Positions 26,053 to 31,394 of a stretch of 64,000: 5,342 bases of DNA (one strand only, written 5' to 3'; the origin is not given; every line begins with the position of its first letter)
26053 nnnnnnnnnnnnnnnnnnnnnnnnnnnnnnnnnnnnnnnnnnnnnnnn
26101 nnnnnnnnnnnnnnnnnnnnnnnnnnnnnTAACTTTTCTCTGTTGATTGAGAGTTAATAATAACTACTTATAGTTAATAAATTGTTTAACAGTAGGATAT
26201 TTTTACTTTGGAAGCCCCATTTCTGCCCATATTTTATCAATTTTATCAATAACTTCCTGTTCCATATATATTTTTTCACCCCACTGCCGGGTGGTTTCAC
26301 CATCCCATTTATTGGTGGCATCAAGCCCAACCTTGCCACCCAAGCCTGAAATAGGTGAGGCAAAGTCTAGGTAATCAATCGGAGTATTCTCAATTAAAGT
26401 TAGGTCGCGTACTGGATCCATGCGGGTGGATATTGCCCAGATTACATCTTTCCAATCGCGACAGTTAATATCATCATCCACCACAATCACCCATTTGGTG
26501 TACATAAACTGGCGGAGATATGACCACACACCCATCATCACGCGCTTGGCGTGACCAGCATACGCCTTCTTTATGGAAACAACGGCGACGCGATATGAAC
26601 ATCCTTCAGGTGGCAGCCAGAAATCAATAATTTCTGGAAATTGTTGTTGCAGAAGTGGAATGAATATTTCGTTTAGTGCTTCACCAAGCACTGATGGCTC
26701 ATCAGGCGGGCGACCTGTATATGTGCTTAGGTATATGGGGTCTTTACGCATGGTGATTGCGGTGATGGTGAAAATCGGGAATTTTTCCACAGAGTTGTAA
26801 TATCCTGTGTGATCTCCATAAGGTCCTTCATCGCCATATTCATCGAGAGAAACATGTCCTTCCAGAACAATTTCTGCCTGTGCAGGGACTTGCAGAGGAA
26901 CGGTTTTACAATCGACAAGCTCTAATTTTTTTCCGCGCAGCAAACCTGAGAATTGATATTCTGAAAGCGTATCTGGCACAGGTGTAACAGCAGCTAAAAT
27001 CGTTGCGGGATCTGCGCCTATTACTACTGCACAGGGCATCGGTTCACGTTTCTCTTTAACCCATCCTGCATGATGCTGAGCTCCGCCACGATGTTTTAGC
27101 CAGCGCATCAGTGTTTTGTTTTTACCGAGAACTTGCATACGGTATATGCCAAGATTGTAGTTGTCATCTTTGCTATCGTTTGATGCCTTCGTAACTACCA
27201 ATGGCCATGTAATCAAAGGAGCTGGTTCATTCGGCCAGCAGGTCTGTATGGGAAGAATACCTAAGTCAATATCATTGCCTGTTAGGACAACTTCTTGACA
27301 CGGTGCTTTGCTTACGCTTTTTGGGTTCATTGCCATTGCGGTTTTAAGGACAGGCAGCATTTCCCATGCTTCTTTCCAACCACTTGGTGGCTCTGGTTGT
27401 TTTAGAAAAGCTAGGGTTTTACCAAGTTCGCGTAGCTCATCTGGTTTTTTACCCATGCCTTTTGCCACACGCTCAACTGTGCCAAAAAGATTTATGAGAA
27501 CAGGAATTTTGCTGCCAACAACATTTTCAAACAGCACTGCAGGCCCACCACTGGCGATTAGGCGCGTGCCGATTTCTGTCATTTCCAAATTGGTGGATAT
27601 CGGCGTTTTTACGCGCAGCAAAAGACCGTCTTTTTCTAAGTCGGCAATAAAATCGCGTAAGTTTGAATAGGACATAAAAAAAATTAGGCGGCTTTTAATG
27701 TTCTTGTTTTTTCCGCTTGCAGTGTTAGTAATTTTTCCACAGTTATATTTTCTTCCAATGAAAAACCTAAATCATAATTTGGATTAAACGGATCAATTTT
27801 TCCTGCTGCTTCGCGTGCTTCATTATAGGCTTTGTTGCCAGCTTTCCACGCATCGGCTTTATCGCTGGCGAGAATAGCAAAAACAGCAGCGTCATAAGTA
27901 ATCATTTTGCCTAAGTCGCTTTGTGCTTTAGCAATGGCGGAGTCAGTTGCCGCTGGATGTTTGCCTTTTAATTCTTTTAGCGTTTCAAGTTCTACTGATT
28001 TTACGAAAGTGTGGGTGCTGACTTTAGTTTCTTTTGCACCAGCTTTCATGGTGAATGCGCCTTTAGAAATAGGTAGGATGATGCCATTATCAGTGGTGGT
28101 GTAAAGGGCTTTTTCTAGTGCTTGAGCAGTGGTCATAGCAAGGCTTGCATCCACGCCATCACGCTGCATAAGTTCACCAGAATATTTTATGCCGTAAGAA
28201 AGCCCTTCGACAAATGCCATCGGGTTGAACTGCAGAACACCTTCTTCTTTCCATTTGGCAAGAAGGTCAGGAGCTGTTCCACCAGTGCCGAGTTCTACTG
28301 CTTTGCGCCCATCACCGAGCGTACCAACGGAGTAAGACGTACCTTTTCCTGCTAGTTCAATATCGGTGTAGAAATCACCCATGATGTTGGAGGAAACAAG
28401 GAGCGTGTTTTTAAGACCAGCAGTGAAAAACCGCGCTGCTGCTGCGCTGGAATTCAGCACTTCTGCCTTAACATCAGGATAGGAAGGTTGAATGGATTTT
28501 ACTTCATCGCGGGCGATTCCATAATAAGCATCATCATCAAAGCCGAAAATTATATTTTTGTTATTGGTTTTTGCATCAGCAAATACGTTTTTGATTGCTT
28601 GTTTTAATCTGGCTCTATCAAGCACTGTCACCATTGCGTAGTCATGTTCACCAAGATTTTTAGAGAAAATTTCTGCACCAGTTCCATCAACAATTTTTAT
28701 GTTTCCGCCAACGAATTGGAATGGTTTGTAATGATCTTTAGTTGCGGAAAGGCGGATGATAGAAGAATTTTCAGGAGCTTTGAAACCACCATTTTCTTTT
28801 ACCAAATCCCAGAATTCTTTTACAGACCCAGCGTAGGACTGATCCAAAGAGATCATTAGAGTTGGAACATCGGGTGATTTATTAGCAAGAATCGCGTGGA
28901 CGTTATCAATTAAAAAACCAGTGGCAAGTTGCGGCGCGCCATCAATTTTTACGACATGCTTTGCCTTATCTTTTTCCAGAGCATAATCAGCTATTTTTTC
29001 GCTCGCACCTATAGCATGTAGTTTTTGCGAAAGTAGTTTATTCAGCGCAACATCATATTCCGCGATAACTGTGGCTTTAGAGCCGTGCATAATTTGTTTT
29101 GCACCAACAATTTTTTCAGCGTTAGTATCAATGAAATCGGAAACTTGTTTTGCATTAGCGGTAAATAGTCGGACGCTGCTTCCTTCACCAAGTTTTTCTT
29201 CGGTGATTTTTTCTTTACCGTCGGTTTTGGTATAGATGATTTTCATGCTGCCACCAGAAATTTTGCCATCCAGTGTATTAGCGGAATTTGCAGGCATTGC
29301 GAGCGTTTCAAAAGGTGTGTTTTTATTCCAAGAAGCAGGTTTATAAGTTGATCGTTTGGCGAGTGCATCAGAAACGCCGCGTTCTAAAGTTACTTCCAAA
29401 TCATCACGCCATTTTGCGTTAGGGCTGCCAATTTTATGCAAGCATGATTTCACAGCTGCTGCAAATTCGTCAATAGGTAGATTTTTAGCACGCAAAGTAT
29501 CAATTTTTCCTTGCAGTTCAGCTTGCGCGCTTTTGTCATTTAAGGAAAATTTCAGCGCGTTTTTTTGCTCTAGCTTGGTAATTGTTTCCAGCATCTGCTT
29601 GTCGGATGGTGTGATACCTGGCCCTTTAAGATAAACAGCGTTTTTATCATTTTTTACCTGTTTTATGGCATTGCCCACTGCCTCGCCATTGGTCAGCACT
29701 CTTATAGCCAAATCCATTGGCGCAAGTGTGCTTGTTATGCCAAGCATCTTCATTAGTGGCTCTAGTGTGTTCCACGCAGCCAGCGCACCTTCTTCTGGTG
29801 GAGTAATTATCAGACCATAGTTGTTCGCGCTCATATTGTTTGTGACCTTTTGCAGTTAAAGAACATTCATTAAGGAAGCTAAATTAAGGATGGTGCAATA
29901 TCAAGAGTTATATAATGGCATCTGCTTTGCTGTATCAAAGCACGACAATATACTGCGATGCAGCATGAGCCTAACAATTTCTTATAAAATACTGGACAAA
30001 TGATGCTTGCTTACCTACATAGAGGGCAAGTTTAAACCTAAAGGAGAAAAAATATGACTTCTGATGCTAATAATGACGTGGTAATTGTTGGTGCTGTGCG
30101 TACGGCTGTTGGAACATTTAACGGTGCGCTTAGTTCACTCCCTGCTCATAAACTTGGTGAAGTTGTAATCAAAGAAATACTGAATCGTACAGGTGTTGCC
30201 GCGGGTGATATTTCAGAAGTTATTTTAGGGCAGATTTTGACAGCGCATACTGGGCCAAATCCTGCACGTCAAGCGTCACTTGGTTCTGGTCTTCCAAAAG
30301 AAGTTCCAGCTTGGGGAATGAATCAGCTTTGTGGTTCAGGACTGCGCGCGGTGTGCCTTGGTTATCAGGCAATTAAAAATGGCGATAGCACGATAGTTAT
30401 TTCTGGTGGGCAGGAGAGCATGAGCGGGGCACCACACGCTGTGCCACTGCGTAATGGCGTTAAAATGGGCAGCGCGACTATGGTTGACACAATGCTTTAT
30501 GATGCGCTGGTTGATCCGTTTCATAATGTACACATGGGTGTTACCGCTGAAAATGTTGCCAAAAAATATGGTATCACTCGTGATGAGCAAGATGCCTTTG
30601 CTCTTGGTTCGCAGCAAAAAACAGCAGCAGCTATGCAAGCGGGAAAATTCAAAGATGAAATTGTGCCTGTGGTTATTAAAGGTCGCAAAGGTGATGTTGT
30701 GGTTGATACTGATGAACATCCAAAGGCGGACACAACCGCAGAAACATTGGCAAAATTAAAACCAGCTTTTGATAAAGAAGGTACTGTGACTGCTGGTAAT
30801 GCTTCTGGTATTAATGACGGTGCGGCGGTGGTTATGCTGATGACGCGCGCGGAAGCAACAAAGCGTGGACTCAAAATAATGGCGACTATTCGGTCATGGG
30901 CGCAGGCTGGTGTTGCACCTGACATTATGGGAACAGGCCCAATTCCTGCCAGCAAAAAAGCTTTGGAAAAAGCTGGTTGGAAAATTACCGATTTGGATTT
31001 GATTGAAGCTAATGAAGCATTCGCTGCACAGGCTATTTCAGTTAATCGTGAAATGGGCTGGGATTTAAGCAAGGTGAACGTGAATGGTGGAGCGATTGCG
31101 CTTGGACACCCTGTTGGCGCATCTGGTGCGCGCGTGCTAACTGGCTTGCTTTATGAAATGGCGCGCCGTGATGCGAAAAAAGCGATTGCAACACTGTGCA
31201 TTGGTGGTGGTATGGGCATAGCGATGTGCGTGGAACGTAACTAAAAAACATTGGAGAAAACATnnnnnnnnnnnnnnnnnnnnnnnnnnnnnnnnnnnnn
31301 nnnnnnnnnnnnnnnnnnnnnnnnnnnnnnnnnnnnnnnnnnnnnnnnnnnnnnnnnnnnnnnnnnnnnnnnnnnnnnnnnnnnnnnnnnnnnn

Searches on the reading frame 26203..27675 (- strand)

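Call 24: search_protein_families(library=pfam, proteins=[window:26203-27675:-], max_evalue=0.001)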
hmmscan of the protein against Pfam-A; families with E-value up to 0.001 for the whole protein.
window:26203-27675:- (490 aa): 3 families
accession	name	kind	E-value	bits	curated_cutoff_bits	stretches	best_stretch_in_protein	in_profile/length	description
PF01977.22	UbiD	-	4.5e-82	274.7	23.3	1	121-323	3-206/206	3-octaprenyl-4-hydroxybenzoate carboxy-lyase Rift-related domain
PF20696.2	UbiD_C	-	7.9e-49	165.3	24.2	1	329-453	2-127/127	3-octaprenyl-4-hydroxybenzoate carboxy-lyase C-terminal domain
PF20695.2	UbiD_N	-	9.8e-25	86.9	24.3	1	10-86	1-76/78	3-octaprenyl-4-hydroxybenzoate carboxy-lyase N-terminal domain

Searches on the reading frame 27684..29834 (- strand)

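Call 24: search_protein_families(library=pfam, proteins=[window:27684-29834:-], max_evalue=0.001)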
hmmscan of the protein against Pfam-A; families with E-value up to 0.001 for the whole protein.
window:27684-29834:- (716 aa): 1 family
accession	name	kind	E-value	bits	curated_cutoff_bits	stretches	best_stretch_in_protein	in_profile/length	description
PF03971.19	IDH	-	1.7e-08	33.9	25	1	325-577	369-637/734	Monomeric isocitrate dehydrogenase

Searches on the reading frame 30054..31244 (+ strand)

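Call 24: search_protein_families(library=pfam, proteins=[window:30054-31244:+], max_evalue=0.001)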
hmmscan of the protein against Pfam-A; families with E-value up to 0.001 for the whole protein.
window:30054-31244:+ (396 aa): 2 families
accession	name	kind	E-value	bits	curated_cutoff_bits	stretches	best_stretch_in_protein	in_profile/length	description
PF00108.29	Thiolase_N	-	2.4e-102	342.2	26.4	1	9-265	1-259/260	Thiolase, N-terminal domain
PF02803.24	Thiolase_C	-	7.2e-52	174.6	27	1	273-395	1-123/123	Thiolase, C-terminal domain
